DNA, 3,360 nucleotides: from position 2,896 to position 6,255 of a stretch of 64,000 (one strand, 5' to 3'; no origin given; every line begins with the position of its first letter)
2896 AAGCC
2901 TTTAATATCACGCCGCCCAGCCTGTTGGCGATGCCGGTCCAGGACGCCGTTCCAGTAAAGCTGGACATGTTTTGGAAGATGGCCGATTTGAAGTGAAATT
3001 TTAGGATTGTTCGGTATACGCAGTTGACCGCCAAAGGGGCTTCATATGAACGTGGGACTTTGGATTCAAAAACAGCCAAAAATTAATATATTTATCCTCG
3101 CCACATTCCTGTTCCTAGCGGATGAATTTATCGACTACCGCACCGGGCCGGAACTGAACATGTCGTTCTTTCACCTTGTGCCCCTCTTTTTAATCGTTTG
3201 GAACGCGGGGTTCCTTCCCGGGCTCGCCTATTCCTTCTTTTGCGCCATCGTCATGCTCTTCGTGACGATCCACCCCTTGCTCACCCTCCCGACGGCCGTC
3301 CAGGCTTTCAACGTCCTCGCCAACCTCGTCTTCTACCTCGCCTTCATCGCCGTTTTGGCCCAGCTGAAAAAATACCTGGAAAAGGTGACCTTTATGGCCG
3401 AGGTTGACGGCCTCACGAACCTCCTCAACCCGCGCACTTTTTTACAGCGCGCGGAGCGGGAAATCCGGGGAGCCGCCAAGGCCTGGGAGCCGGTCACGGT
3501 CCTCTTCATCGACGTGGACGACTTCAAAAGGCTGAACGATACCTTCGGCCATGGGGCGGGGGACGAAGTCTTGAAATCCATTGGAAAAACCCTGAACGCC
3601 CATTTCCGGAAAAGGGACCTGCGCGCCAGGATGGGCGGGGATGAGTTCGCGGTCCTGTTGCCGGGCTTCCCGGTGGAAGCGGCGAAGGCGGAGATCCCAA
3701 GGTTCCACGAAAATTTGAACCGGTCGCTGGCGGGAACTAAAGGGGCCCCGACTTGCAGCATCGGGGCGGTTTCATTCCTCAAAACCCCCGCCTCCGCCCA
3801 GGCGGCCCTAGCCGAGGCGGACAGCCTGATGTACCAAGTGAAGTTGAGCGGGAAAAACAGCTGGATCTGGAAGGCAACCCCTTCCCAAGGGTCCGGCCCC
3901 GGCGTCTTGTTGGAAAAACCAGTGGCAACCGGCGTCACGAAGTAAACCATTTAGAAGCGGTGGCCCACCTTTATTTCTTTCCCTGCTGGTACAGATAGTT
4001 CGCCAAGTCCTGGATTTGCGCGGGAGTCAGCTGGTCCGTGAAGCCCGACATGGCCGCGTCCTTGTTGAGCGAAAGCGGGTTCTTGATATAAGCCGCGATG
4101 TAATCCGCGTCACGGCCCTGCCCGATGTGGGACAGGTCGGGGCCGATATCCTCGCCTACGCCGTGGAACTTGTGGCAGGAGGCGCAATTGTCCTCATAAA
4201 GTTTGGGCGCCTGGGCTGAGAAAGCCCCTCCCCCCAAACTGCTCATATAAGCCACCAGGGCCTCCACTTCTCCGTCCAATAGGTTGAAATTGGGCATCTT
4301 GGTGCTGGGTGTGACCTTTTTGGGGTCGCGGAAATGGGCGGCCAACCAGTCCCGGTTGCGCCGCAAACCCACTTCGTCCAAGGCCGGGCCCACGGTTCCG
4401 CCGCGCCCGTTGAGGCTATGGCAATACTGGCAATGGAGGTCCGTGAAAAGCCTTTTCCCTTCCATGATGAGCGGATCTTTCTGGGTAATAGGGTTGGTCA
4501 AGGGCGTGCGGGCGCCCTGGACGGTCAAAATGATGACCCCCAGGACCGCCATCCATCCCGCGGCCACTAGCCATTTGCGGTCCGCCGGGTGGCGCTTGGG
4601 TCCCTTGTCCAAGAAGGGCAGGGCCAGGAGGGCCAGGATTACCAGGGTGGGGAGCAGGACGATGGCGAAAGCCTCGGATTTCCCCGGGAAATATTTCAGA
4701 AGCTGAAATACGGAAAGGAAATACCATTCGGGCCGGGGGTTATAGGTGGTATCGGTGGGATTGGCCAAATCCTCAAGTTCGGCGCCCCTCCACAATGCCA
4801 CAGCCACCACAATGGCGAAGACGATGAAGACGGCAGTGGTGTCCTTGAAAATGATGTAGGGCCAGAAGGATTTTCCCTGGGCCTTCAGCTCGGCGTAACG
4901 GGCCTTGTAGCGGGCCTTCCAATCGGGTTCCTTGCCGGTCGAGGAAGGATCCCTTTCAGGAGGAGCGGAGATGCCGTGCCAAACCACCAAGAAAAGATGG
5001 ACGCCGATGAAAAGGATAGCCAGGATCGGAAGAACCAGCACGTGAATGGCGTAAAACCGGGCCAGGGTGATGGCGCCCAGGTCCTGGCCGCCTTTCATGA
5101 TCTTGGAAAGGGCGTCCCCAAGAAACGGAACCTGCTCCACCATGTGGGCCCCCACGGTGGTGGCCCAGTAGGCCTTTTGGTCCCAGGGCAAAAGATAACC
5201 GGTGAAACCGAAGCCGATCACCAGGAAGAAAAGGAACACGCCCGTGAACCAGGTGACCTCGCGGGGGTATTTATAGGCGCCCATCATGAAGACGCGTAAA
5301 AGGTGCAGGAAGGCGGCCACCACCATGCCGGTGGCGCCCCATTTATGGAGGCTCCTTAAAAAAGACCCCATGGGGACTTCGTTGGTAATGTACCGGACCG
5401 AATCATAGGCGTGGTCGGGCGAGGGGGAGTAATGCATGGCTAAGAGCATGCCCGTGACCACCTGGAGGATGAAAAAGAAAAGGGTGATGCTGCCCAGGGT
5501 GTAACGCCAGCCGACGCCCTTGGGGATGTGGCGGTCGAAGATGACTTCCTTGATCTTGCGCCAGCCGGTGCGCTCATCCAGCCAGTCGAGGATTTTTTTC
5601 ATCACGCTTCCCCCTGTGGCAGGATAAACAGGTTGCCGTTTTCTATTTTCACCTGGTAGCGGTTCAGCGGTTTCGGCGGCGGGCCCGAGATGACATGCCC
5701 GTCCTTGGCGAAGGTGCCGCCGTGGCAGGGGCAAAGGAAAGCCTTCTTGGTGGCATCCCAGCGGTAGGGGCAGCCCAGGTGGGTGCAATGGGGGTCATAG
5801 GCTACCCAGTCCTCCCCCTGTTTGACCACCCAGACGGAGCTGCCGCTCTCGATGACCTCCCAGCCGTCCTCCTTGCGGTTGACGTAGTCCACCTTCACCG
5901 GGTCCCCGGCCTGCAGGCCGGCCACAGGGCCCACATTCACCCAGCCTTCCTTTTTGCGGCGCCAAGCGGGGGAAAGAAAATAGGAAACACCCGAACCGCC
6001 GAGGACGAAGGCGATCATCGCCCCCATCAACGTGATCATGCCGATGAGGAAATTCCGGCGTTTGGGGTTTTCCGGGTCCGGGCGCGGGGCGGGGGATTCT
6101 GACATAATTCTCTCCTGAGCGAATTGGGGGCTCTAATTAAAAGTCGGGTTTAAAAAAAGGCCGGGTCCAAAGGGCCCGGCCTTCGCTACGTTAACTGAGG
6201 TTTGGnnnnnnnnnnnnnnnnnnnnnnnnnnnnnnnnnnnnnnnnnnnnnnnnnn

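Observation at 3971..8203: Cyc2 cytochrome-porin physically linked to a periplasmic cytochrome c and a Rieske/cytochrome b-cc complex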

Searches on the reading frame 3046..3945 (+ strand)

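Call 3: search_protein_families(library=pfam, proteins=[window:3046-3945:+], max_evalue=0.01)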
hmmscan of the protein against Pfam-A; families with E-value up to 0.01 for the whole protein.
window:3046-3945:+ (299 aa): 1 family
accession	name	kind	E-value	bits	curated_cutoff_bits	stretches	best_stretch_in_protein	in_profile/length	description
PF00990.26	GGDEF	-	6.4e-38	130.5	23.8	1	118-271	1-160/161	Diguanylate cyclase, GGDEF domain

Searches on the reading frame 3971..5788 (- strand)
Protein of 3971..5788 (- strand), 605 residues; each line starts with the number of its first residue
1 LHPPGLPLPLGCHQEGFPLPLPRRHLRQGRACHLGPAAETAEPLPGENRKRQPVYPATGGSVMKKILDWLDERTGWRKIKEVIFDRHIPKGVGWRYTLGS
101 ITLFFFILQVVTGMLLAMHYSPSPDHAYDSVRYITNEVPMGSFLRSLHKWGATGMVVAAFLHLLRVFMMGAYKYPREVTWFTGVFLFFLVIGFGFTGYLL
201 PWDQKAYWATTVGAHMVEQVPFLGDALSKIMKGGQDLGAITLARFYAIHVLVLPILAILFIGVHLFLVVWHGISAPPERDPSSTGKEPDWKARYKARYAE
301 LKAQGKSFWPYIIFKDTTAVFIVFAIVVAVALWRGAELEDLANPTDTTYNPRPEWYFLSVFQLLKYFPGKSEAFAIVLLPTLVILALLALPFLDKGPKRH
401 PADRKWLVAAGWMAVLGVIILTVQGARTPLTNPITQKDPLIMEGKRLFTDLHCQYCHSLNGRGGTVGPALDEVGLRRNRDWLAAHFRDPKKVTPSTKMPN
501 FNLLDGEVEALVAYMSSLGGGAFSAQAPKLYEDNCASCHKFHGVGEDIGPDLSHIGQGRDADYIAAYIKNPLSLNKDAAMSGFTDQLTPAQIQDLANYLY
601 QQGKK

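Call 3: search_protein_families(library=pfam, proteins=[window:3971-5788:-], max_evalue=0.01)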
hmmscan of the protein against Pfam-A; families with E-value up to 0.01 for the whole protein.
window:3971-5788:- (605 aa): 8 families
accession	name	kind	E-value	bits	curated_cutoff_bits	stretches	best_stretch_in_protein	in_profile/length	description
PF00033.24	Cytochrome_B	-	4.9e-50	170.4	27.2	1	85-268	3-185/189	Cytochrome b/b6/petB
PF13631.11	Cytochrom_B_N_2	-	6.3e-44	150.3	27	1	155-332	3-160/169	Cytochrome b(N-terminal)/b6/petB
PF00034.26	Cytochrom_C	-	1.2e-24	87.9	21.3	2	442-518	2-89/90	Cytochrome c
PF13442.11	Cytochrome_CBB3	-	1.7e-20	73.5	27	2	528-599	7-68/68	Cytochrome C oxidase, cbb3-type, subunit III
PF00032.22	Cytochrom_B_C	-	3.1e-11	43.8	20.7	1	342-429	2-86/102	Cytochrome b(C-terminal)/b6/petD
PF02433.20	FixO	-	1.2e-10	41.7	29.6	1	466-504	102-140/219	Cytochrome C oxidase, mono-heme subunit/FixO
PF14358.11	DUF4405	-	4.1e-05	24.5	26.7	1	101-164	5-63/66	Domain of unknown function (DUF4405)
PF13301.11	DUF4079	-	0.00027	21.6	31.4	0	86-198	40-135/141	Protein of unknown function (DUF4079)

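Call 4: search_protein_families(library=ncbifam, proteins=[window:3971-5788:-], max_evalue=0.01)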
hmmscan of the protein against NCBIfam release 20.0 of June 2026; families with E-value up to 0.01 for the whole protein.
window:3971-5788:- (605 aa): 20 families
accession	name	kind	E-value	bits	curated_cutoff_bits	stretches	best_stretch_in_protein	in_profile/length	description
NF002990.0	PRK03735.1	subfamily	8.4e-71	238.3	325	1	63-276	2-222/223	cytochrome b6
NF040969.1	cytb_ExtP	equivalog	3.4e-68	229.5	290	1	92-274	21-203/205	selenite/tellurite reduction operon b-type cytochrome ExtP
NF050120.1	bc1_QcrB_actin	exception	1.3e-36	126.6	500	1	69-390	1-324/458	cytochrome bc1 complex cytochrome b subunit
NF041076.1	cyt_b_SoxC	equivalog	6.6e-36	124.3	740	1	95-430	27-364/542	proton pump complex cytochrome B SoxC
TIGR04485.1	thiosulf_SoxX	equivalog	1.9e-20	73.4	61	2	453-517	5-77/78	sulfur oxidation c-type cytochrome SoxX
TIGR02603.1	CxxCH_TIGR02603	domain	7e-16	58.5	68.15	2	529-571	8-50/134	putative heme-binding domain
NF050122.1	bc1_QcrC_actin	exception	1.4e-13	50.8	200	2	399-523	2-122/253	cytochrome bc1 complex diheme cytochrome c subunit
NF011054.0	PRK14486.1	equivalog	1.7e-13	50.7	447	2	466-506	103-143/294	putative bifunctional cbb3-type cytochrome c oxidase subunit II/cytochrome c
NF011055.0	PRK14487.1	subfamily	4.4e-11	42.7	218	1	466-505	108-147/212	cbb3-type cytochrome c oxidase subunit II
NF045774.1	cytochro_C551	exception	6.4e-10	39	118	1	524-570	39-84/110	cytochrome c551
TIGR04494.1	c550_PedF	equivalog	1.1e-09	38.3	122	1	530-599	57-127/133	cytochrome c-550 PedF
NF045773.1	cytochro_C550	exception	2.5e-09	37.1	125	1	526-600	51-117/118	cytochrome c550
TIGR01156.1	cytb6_f_IV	equivalog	4.8e-09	36.3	127.05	1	304-429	27-150/160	cytochrome b6-f complex subunit IV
NF040971.1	cytc_ExtS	equivalog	4.9e-09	35.8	100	1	436-518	73-150/262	selenite/tellurite reduction operon c-type cytochrome lipoprotein ExtS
TIGR00781.1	ccoO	equivalog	5.4e-09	36.1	200.65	1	465-505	101-141/232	cytochrome-c oxidase, cbb3-type subunit II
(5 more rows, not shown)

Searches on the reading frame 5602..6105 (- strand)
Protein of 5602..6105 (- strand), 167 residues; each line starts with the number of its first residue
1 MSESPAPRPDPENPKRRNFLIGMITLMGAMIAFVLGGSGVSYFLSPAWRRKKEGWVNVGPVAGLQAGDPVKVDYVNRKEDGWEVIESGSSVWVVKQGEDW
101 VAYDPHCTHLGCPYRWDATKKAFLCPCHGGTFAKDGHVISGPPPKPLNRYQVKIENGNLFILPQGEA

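Call 3: search_protein_families(library=pfam, proteins=[window:5602-6105:-], max_evalue=0.01)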
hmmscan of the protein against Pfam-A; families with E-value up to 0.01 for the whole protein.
window:5602-6105:- (167 aa): 1 family
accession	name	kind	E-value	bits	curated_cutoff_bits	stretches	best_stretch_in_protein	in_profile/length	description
PF00355.32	Rieske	-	1.2e-13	51.2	20.3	1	55-150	2-87/88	Rieske [2Fe-2S] domain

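Call 4: search_protein_families(library=ncbifam, proteins=[window:5602-6105:-], max_evalue=0.01)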
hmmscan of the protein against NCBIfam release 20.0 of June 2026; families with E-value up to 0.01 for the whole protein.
window:5602-6105:- (167 aa): 8 families
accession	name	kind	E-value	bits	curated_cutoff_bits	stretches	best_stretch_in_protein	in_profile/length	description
NF045928.1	Cytb6fFeSPetC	equivalog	4.1e-18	65.4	250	1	15-161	13-163/179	cytochrome b6-f complex iron-sulfur subunit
NF010001.0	PRK13474.1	subfamily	1.2e-17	63.9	154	1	59-163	52-163/178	cytochrome b6-f complex iron-sulfur subunit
TIGR01416.1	Rieske_proteo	equivalog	2.7e-13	50.3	97.4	1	95-155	104-168/176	ubiquinol-cytochrome c reductase iron-sulfur subunit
TIGR02694.1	arsenite_ox_S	equivalog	1.4e-11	44.3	95.65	1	57-157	8-110/129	arsenate reductase (azurin) small subunit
NF050121.1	bc1_QcrA_actin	exception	3.4e-11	43.2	275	1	98-156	238-299/319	cytochrome bc1 complex Rieske iron-sulfur subunit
NF007422.0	PRK09965.1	equivalog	0.00033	20.7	113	1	85-161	20-98/106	bifunctional 3-phenylpropionate/cinnamic acid dioxygenase ferredoxin subunit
NF042948.2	3PPDioc_HcaC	equivalog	0.00043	20.5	150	1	87-161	23-100/105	3-phenylpropionate/cinnamic acid dioxygenase ferredoxin subunit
NF041174.1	SDX_Thmprot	equivalog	0.0039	17.3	170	1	87-148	23-89/109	sulredoxin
